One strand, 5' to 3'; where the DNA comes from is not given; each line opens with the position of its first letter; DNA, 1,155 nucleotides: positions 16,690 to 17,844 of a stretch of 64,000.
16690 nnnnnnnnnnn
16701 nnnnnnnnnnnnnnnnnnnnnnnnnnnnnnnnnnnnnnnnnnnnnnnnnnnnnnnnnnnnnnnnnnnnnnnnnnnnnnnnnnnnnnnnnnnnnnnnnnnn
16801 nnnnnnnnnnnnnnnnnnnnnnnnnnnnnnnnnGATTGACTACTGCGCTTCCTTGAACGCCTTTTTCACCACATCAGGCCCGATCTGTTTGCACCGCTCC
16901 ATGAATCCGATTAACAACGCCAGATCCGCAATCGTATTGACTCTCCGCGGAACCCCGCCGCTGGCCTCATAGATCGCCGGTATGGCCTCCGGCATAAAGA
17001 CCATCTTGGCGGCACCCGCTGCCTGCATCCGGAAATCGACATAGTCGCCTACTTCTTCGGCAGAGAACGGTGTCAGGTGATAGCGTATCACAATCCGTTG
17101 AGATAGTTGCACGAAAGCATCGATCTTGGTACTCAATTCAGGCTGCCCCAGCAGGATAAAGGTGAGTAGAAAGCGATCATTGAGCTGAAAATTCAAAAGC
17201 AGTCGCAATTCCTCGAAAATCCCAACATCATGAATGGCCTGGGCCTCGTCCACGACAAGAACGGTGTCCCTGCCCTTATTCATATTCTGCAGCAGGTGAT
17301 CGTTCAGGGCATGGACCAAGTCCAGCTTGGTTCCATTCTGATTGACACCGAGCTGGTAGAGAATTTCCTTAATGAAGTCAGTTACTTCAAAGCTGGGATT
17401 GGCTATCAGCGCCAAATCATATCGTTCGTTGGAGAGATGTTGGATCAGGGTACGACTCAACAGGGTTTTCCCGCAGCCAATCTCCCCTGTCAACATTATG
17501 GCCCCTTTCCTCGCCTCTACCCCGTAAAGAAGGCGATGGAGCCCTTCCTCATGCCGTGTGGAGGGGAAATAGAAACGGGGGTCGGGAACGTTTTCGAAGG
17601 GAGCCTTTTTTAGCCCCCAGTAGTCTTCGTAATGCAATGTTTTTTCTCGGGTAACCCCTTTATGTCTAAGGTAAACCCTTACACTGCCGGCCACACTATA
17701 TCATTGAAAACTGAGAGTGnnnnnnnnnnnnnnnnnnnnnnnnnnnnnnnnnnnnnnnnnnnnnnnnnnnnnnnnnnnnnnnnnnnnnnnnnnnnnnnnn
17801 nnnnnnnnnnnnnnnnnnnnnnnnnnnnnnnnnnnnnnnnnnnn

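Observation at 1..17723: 17.7-kb, 16-gene single-strand surface-glycan locus with an atypical enzyme mix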

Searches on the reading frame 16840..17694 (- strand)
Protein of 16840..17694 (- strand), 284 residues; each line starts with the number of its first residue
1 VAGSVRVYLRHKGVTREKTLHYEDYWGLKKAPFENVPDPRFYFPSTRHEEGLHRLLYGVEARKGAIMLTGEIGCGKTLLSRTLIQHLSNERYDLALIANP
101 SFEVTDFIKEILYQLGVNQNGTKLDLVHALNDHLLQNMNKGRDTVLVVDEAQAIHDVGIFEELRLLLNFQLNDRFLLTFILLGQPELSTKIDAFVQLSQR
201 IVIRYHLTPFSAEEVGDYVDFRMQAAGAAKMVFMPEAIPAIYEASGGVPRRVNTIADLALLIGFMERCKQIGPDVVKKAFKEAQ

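Call 6: search_protein_families(library=pfam, proteins=[window:16840-17694:-], max_evalue=0.01)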
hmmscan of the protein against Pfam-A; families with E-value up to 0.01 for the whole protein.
window:16840-17694:- (284 aa): 15 families
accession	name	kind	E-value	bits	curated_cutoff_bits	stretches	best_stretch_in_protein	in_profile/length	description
PF13401.12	AAA_22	-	8.1e-24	84.8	27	1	62-189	4-128/130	AAA domain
PF13191.12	AAA_16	-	2.3e-06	28.6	32.6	1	51-156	11-146/167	AAA ATPase domain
PF13173.12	AAA_14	-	9.5e-06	26.1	27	1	64-215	3-128/129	AAA domain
PF24883.2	NPHP3_N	-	1.3e-05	25.9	24.8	1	64-134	23-98/164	Nephrocystin 3, N-terminal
PF02367.23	TsaE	-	0.0003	21.2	26.6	1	61-105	19-59/128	Threonylcarbamoyl adenosine biosynthesis protein TsaE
PF07728.20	AAA_5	-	0.00032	21.2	22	1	66-167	2-90/139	AAA domain (dynein-related subfamily)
PF05621.17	TniB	-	0.0011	18.8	22.4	1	62-201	34-179/189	Bacterial TniB protein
PF01637.24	ATPase_2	-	0.0014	19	33.2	1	64-158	21-124/225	ATPase domain predominantly from Archaea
PF13245.12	AAA_19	-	0.0015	19.2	25.1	1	62-168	10-113/134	AAA domain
PF20720.3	nSTAND3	-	0.0016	18.6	27.2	1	62-99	16-53/155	Novel STAND NTPase 3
PF25201.1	nSTAND6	-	0.0018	18.8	27.7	1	63-167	18-128/148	Novel STAND NTPase 6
PF00004.35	AAA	-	0.0025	18.7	21.2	1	66-155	1-70/131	ATPase family associated with various cellular activities (AAA)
PF13238.12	AAA_18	-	0.0042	18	29.4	0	66-149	1-78/128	AAA domain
PF12775.13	AAA_7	-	0.0073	16.3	25.8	0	62-97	32-67/181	P-loop containing dynein motor region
PF00931.28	NB-ARC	-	0.0089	15.7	23.5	0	63-150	18-108/248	NB-ARC domain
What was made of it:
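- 16840..17637 (-): ExeA-like AAA_22 ATPase (265 aa), first gene of the locus. Its role is unknown; by analogy it may help assemble or regulate the export machinery. PF13401 84.8 bits (call 6).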

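Call 10: search_protein_families(library=ncbifam, proteins=[window:16840-17694:-], max_evalue=0.001)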
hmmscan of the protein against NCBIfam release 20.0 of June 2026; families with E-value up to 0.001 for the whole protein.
window:16840-17694:- (284 aa): 2 families
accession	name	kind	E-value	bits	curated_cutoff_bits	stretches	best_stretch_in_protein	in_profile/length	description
TIGR03015.1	pepcterm_ATPase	hypoth_equivalog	8.7e-70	235.2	324.5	1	22-282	2-265/269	XrtA/PEP-CTERM system-associated ATPase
TIGR03336.1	IOR_alpha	equivalog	0.00063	18.2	650.9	1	105-156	242-293/595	indolepyruvate ferredoxin oxidoreductase subunit alpha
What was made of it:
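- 16840..17637 (-): TIGR03015 pepcterm_ATPase 235 bits, below the 324.5 cutoff (call 10).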

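Call 30: find_homologous_proteins(query=window:16840-17637:-, max_evalue=1e-20)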
Query window:16840-17637:- (265 aa): 4248 proteins with E <= 1e-20 among 5771 candidates; the best 120 are listed.
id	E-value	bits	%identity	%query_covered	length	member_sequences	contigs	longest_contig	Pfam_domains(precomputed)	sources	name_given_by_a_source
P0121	2.9e-173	593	100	100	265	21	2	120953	PF13173.13,PF24883.3,PF13401.13,PF13191.13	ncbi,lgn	-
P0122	1.2e-155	535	88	100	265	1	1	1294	PF13173.13,PF13401.13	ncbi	-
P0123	1.8e-155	534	89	100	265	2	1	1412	PF13173.13,PF24883.3,PF13401.13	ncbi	-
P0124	6.7e-154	529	87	100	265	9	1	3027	PF13173.13,PF13401.13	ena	-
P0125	3.4e-151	520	86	100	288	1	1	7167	PF13173.13,PF13401.13,PF05621.18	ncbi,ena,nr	ncbi:MAG TPA: AAA family ATPase [Nitrospirales bacterium]|nr:AAA family ATPase [Nitrospirales bacter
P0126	1.2e-149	515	83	100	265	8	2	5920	PF13173.13,PF24883.3,PF13401.13,PF13191.13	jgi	jgi:general secretion pathway protein A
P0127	4.3e-149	513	85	100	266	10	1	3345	PF13173.13,PF13401.13,PF05621.18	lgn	-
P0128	6.4e-149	513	84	100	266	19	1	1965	PF13173.13,PF13401.13,PF05621.18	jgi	-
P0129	1.5e-146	505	82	100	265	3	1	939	PF13173.13,PF24883.3,PF13401.13,PF13191.13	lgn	-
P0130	4.0e-146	504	82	100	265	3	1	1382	PF13173.13,PF13401.13,PF05621.18,PF13191.13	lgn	-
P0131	4.5e-146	503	82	100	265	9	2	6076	PF13173.13,PF24883.3,PF13401.13,PF13191.13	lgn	-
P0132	1.1e-145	502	80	100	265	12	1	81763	PF13173.13,PF13401.13,PF13191.13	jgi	-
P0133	2.7e-145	501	81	100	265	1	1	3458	PF13173.13,PF13401.13,PF13191.13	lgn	-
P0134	5.3e-144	497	82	100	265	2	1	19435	PF13173.13,PF13401.13,PF13191.13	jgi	jgi:general secretion pathway protein A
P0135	7.9e-144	496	79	100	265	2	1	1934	PF13173.13,PF13401.13,PF13191.13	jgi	jgi:general secretion pathway protein A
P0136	1.1e-143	496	79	100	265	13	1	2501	PF13173.13,PF24883.3,PF13401.13,PF13191.13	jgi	-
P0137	1.4e-143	495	79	100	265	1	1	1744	PF13173.13,PF13401.13,PF13191.13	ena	-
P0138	2.8e-143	494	80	100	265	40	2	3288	PF13173.13,PF13401.13,PF05621.18,PF13191.13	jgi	jgi:general secretion pathway protein A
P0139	2.9e-143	494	79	100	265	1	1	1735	PF13173.13,PF13401.13,PF13191.13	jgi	-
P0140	3.1e-143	494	81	100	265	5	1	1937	PF13173.13,PF24883.3,PF13401.13,PF13191.13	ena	-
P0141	7.7e-143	493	80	100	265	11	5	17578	PF13173.13,PF13401.13,PF13191.13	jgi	jgi:general secretion pathway protein A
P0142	8.5e-143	493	80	100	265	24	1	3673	PF13173.13,PF24883.3,PF13401.13,PF13191.13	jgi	-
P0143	1.1e-142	492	80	100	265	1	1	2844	PF13173.13,PF24883.3,PF13401.13,PF13191.13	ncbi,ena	-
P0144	1.2e-142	492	80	100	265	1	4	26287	PF13173.13,PF13401.13,PF13191.13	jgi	-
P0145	2.3e-142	491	79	100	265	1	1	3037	PF13173.13,PF24883.3,PF13401.13,PF13191.13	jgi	-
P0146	8.0e-142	490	80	100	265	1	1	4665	PF13173.13,PF24883.3,PF13401.13,PF13191.13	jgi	jgi:general secretion pathway protein A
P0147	4.7e-140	484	78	100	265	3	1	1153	PF13173.13,PF13401.13,PF00448.29,PF07728.21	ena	-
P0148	1.4e-138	479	77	100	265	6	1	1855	PF13173.13,PF02367.24,PF00004.36,PF13401.13,PF01637.25,PF13191.13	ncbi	-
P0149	5.3e-135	467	76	100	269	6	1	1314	PF13173.13,PF25201.1,PF13245.13,PF02367.24,PF13401.13,PF13191.13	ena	-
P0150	4.8e-132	457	75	100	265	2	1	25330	PF13173.13,PF24883.3,PF13245.13,PF13401.13,PF05621.18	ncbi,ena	-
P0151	1.3e-131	456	77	97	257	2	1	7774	PF13173.13,PF24883.3,PF02367.24,PF00004.36,PF13401.13,PF01637.25,PF05621.18,PF13191.13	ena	-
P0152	1.7e-129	449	74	100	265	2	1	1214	PF13173.13,PF24883.3,PF00004.36,PF13401.13,PF07728.21,PF05621.18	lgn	-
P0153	2.1e-128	446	72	100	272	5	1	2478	PF13173.13,PF13401.13,PF05621.18,PF13191.13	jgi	-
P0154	2.1e-126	439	72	100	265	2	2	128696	PF13173.13,PF13245.13,PF13401.13,PF05621.18,PF00931.29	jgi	-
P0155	4.6e-123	428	70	99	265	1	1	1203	PF25201.1,PF24883.3,PF13401.13,PF05621.18,PF00931.29,PF13191.13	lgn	-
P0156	1.8e-122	426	82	88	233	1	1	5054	PF13173.13,PF13401.13,PF01637.25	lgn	-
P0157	1.7e-120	420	69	100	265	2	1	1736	PF13173.13,PF13401.13,PF01637.25,PF05621.18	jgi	-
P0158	7.6e-117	408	68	100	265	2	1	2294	PF24883.3,PF13401.13,PF05621.18,PF13191.13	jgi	-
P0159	7.5e-116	404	82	82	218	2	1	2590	PF13173.13,PF13401.13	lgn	-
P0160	6.9e-115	401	65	100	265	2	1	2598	PF13173.13,PF13245.13,PF13401.13,PF05621.18,PF13191.13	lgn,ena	-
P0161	9.2e-112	391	64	99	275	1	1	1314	PF13173.13,PF06745.20,PF13401.13,PF01637.25,PF05621.18,PF13191.13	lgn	-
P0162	1.2e-111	391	64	99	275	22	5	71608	PF13173.13,PF06745.20,PF13401.13,PF01637.25,PF05621.18,PF13191.13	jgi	-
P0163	1.3e-111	391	64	99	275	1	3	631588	PF13173.13,PF06745.20,PF13604.13,PF13245.13,PF13401.13,PF01637.25,PF05621.18,PF13191.13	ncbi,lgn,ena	-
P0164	1.7e-111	390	64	99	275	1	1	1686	PF13173.13,PF06745.20,PF13401.13,PF01637.25,PF05621.18,PF13191.13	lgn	-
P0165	1.9e-111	390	64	98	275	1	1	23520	PF13173.13,PF13604.13,PF24883.3,PF13245.13,PF00004.36,PF13401.13,PF01637.25,PF05621.18,PF20720.4,PF13191.13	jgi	-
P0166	7.9e-111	388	65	100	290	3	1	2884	PF13173.13,PF13245.13,PF13401.13,PF01637.25,PF05621.18,PF13191.13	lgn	-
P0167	4.8e-110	385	65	98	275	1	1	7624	PF13173.13,PF06745.20,PF13401.13,PF01637.25,PF05621.18,PF13191.13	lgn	-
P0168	6.1e-110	385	63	98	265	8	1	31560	PF13401.13,PF13191.13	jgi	jgi:general secretion pathway protein A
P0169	6.3e-110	385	65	98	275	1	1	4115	PF13173.13,PF06745.20,PF13401.13,PF01637.25,PF05621.18,PF13191.13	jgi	jgi:general secretion pathway protein A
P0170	6.7e-110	385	65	98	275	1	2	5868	PF13173.13,PF06745.20,PF13401.13,PF01637.25,PF05621.18,PF13191.13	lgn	-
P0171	6.8e-110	385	78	82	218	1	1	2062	PF13173.13,PF13401.13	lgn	-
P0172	9.2e-110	384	64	98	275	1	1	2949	PF13173.13,PF06745.20,PF13401.13,PF01637.25,PF05621.18,PF13191.13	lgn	-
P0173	2.6e-109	383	64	97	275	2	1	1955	PF13173.13,PF13401.13,PF01637.25,PF05621.18,PF13191.13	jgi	jgi:general secretion pathway protein A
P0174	3.2e-109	383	64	100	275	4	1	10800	PF13173.13,PF06745.20,PF13245.13,PF13401.13,PF01637.25,PF05621.18,PF13191.13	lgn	-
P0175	5.4e-109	382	78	82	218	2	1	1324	PF13173.13,PF13401.13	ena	-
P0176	8.3e-109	381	77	82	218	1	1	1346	PF13173.13,PF13401.13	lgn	-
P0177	1.2e-108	381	63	99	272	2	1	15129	PF13173.13,PF06745.20,PF00004.36,PF13401.13,PF01637.25,PF05621.18,PF13191.13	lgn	-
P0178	1.4e-108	381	63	97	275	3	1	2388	PF13173.13,PF06745.20,PF13245.13,PF13401.13,PF01637.25,PF07728.21,PF05621.18,PF13191.13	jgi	jgi:general secretion pathway protein A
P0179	3.2e-108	379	64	98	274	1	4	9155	PF13401.13,PF01637.25,PF05621.18,PF13191.13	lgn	-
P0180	6.3e-108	378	63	98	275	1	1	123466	PF13173.13,PF06745.20,PF13245.13,PF13401.13,PF01637.25,PF05621.18,PF13191.13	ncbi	ncbi:MAG: AAA family ATPase [Nitrospirota bacterium]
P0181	5.7e-107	375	76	82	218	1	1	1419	PF13173.13,PF13401.13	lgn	-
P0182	1.2e-106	374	62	99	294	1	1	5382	PF13401.13,PF05621.18,PF13191.13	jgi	jgi:general secretion pathway protein A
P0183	1.2e-106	374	62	99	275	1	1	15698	PF13173.13,PF06745.20,PF13245.13,PF13401.13,PF01637.25,PF05621.18,PF13191.13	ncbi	-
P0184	8.9e-106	371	60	99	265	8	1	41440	PF13401.13,PF13191.13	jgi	-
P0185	1.5e-105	371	62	98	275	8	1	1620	PF02367.24,PF13401.13,PF01637.25,PF07728.21,PF05621.18,PF20720.4,PF13191.13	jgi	jgi:general secretion pathway protein A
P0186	3.8e-105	369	66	92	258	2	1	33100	PF13173.13,PF06745.20,PF13401.13,PF01637.25,PF05621.18,PF13191.13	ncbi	ncbi:MAG: ExeA family protein [Nitrospiraceae bacterium]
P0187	4.9e-105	369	61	98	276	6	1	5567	PF13604.13,PF13245.13,PF13401.13,PF01637.25,PF07728.21,PF05621.18,PF13191.13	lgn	-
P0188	5.5e-105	369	60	99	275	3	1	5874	PF13173.13,PF13401.13,PF01637.25,PF07728.21,PF05621.18,PF13191.13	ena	-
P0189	7.3e-105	368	61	98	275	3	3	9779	PF13173.13,PF06745.20,PF13401.13,PF05621.18,PF13191.13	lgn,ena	-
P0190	8.0e-105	368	61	99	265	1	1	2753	PF13401.13,PF13191.13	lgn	-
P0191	8.7e-105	368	62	99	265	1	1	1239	PF13401.13,PF13191.13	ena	-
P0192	9.3e-105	368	60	99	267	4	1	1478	PF24883.3,PF13401.13,PF13191.13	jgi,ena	-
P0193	1.4e-104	367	61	99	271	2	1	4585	PF13401.13,PF13191.13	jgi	jgi:general secretion pathway protein A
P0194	2.6e-104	367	61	98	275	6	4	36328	PF13173.13,PF06745.20,PF13401.13,PF05621.18,PF13191.13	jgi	jgi:general secretion pathway protein A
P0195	4.0e-104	366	61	99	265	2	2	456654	PF13401.13,PF13191.13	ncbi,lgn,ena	-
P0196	5.8e-104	365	62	98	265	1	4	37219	PF13401.13,PF13191.13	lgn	-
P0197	1.2e-103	364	60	99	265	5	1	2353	PF13401.13,PF13191.13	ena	-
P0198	1.9e-103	364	60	99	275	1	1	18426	PF13401.13,PF01637.25,PF07728.21,PF13191.13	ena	-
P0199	3.3e-103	363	60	99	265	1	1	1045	PF13401.13,PF13191.13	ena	-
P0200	3.5e-103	363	61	98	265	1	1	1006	PF13401.13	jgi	jgi:general secretion pathway protein A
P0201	8.9e-103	362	61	98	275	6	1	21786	PF13401.13,PF07728.21,PF05621.18,PF13191.13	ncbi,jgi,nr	ncbi:MAG TPA: AAA family ATPase [Nitrospiraceae bacterium]|jgi:general secretion pathway protein A|n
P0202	1.7e-102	361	59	99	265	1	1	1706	PF13401.13,PF13191.13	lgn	-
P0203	1.7e-102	361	60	98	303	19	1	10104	PF13401.13,PF07728.21,PF05621.18,PF13191.13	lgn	-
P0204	1.9e-102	361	60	99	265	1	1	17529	PF13401.13,PF13191.13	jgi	jgi:general secretion pathway protein A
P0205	2.6e-102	360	60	100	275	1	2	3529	PF13604.13,PF13245.13,PF13401.13,PF01637.25,PF05621.18,PF13191.13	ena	-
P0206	3.0e-102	360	60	99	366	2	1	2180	PF13401.13,PF20720.4,PF13191.13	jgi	-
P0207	1.2e-101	358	61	99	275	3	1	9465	PF13401.13,PF13191.13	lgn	-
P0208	1.8e-101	357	58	98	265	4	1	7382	PF13401.13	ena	-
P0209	2.7e-101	357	77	78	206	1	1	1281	PF13401.13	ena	-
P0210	2.8e-101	357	61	98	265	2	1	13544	PF13401.13,PF13191.13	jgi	jgi:general secretion pathway protein A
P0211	4.7e-101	356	61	98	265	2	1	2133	PF13401.13,PF13191.13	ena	-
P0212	5.8e-101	356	61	99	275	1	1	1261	PF13401.13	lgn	-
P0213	1.2e-100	355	59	99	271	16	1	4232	PF13173.13,PF06745.20,PF13604.13,PF13245.13,PF13401.13,PF07728.21,PF05621.18,PF13191.13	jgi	jgi:general secretion pathway protein A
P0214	2.1e-100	354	60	99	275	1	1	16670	PF13401.13,PF20703.4,PF01637.25,PF05621.18,PF13191.13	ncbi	-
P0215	2.2e-100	354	61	99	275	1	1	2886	PF13604.13,PF13401.13,PF01637.25,PF05621.18,PF13191.13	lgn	-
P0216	6.2e-100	352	58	99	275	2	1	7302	PF13173.13,PF06745.20,PF13604.13,PF13245.13,PF13401.13,PF05621.18,PF00931.29,PF13191.13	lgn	-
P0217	1.3e-99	351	58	99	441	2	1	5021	PF13401.13,PF13191.13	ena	-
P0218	1.6e-99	351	58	99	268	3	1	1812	PF13401.13,PF05621.18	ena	-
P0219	1.8e-99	351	58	98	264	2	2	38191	PF13401.13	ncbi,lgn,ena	-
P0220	4.1e-99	350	59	99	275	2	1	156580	PF13173.13,PF13604.13,PF13401.13,PF01637.25,PF05621.18,PF13191.13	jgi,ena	-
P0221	4.4e-99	349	61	96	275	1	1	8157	PF13245.13,PF13401.13,PF01637.25,PF13191.13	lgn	-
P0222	8.1e-99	349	57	98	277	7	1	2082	PF13401.13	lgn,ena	-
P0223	8.2e-99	349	58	97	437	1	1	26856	PF13401.13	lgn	-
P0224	1.6e-98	348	59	99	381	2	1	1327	PF13401.13,PF05621.18,PF20720.4,PF13191.13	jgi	jgi:general secretion pathway protein A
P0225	1.0e-97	345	58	98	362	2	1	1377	PF13401.13,PF20703.4,PF13191.13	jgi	jgi:general secretion pathway protein A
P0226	1.2e-97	345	59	97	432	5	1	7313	PF13401.13,PF13191.13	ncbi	ncbi:MAG: ExeA family protein [Nitrospiraceae bacterium]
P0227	1.3e-97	345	58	98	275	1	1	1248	PF05729.19,PF13401.13,PF07728.21,PF05621.18,PF00931.29,PF13191.13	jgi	jgi:general secretion pathway protein A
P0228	1.6e-97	344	58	98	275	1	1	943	PF13173.13,PF02367.24,PF13401.13,PF07728.21,PF05621.18,PF13191.13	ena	-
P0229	1.9e-97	344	58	98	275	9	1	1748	PF13401.13,PF05621.18,PF13191.13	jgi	jgi:general secretion pathway protein A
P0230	3.1e-97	343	58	98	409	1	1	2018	PF13401.13,PF13191.13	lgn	-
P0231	6.6e-97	342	56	99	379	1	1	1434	PF25201.1,PF13401.13,PF07728.21,PF05621.18,PF13191.13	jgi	-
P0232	8.0e-97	342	56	98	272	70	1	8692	PF02367.24,PF13401.13,PF07728.21,PF05621.18,PF13191.13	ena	-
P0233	2.0e-96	341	56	98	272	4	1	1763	PF02367.24,PF13401.13,PF05621.18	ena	-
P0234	8.5e-96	339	57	98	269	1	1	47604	PF13401.13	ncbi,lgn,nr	ncbi:MAG: hypothetical protein NPIRA05_14900 [Nitrospirales bacterium]|nr:MAG: hypothetical protein 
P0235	1.5e-95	338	57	97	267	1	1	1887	PF24883.3,PF13401.13,PF20703.4,PF13191.13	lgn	-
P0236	2.1e-95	337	57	98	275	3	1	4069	PF06745.20,PF13401.13,PF07728.21,PF05621.18,PF20720.4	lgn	-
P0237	3.0e-95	337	57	97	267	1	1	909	PF13401.13,PF13191.13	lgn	-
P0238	3.4e-95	337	56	98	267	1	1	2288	PF13401.13,PF13191.13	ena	-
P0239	7.5e-95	336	57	97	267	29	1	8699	PF13401.13,PF05621.18,PF13191.13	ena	-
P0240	1.7e-94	334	57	100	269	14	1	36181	PF13401.13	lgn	-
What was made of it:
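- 16840..17637 (-): 100% identical to P0121 (call 30).
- Checked: The 265-aa product is 100% identical to database protein P0121 (call 30).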

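Call 31: find_encoding_contigs(protein=P0121, flank=10000, max_places=4)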
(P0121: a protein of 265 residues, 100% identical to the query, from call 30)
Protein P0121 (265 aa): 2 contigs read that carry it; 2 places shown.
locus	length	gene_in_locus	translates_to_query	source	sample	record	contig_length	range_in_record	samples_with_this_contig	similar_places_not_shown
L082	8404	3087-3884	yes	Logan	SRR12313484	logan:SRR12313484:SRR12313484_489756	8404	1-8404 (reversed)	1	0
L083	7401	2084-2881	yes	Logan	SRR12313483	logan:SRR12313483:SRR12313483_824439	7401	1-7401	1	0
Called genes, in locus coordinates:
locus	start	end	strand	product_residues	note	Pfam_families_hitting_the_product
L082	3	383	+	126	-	?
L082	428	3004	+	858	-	PF13567:DUF4131, PF03772:Competence, PF00753:Lactamase_B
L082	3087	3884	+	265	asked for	PF13191:AAA_16 (faint), PF13401:AAA_22, PF24883:NPHP3_N (faint), PF13173:AAA_14 (weak)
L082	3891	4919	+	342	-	PF13487:HD_5, PF01966:HD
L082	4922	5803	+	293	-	PF02563:Poly_export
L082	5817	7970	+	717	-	PF02706:Wzz, PF13807:GNVR, PF01656:CbiA, PF10609:ParA (faint), PF13614:AAA_31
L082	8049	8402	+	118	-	?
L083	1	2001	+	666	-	?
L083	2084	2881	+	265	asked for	PF13191:AAA_16 (faint), PF13401:AAA_22, PF24883:NPHP3_N (faint), PF13173:AAA_14 (weak)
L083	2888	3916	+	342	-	PF13487:HD_5, PF01966:HD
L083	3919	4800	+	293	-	PF02563:Poly_export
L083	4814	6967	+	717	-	PF02706:Wzz, PF13807:GNVR, PF01656:CbiA, PF10609:ParA (faint), PF13614:AAA_31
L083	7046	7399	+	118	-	?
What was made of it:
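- Tried and rejected: P0121 gave only 7-8 kb Logan contigs covering ComEC to Wzc (call 31).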

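Call 32: find_encoding_contigs(protein=P0163, flank=10000, max_places=2)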
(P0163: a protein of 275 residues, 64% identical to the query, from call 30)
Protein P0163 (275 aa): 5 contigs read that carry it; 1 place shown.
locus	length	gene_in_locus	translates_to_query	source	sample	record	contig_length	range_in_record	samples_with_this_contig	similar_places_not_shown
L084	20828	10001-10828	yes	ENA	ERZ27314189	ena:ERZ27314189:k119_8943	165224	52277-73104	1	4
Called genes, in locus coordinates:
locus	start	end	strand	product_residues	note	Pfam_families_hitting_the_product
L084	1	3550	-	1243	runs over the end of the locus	PF03190:Thioredox_DsbH, PF13899:Thioredoxin_7, PF00248:Aldo_ket_red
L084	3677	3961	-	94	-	-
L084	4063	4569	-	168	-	-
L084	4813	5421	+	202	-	PF00226:DnaJ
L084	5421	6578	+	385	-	PF01612:DNA_pol_A_exo1, PF00570:HRDC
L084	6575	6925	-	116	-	PF03960:ArsC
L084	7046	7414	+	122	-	-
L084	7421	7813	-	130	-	-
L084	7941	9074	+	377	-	PF00285:Citrate_synt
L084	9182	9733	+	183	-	-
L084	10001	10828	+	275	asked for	PF01637:ATPase_2 (faint), PF05621:TniB (weak), PF06745:ATPase (faint), PF13191:AAA_16 (weak), PF13173:AAA_14 (faint), PF13245:AAA_19 (weak), PF13401:AAA_22, PF13604:AAA_30 (weak)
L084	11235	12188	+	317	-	PF13487:HD_5, PF01966:HD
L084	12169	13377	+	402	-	PF02563:Poly_export, PF10531:SLBB, PF22461:SLBB_2 (weak)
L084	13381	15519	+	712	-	PF02706:Wzz (weak), PF13807:GNVR, PF01656:CbiA, PF09140:MipZ (faint), PF10609:ParA (weak), PF13614:AAA_31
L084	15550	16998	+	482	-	PF04932:Wzy_C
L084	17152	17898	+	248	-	PF13489:Methyltransf_23, PF13847:Methyltransf_31 (faint), PF08241:Methyltransf_11, PF08242:Methyltransf_12 (weak), PF13649:Methyltransf_25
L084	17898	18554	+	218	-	PF13489:Methyltransf_23 (weak), PF08241:Methyltransf_11, PF13649:Methyltransf_25 (weak), PF13847:Methyltransf_31 (weak)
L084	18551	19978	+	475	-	PF01943:Polysacc_synt, PF13440:Polysacc_synt_3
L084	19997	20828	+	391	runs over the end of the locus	PF13439:Glyco_transf_4, PF13579:Glyco_trans_4_4, PF00534:Glycos_transf_1, PF13692:Glyco_trans_1_4, PF13524:Glyco_trans_1_2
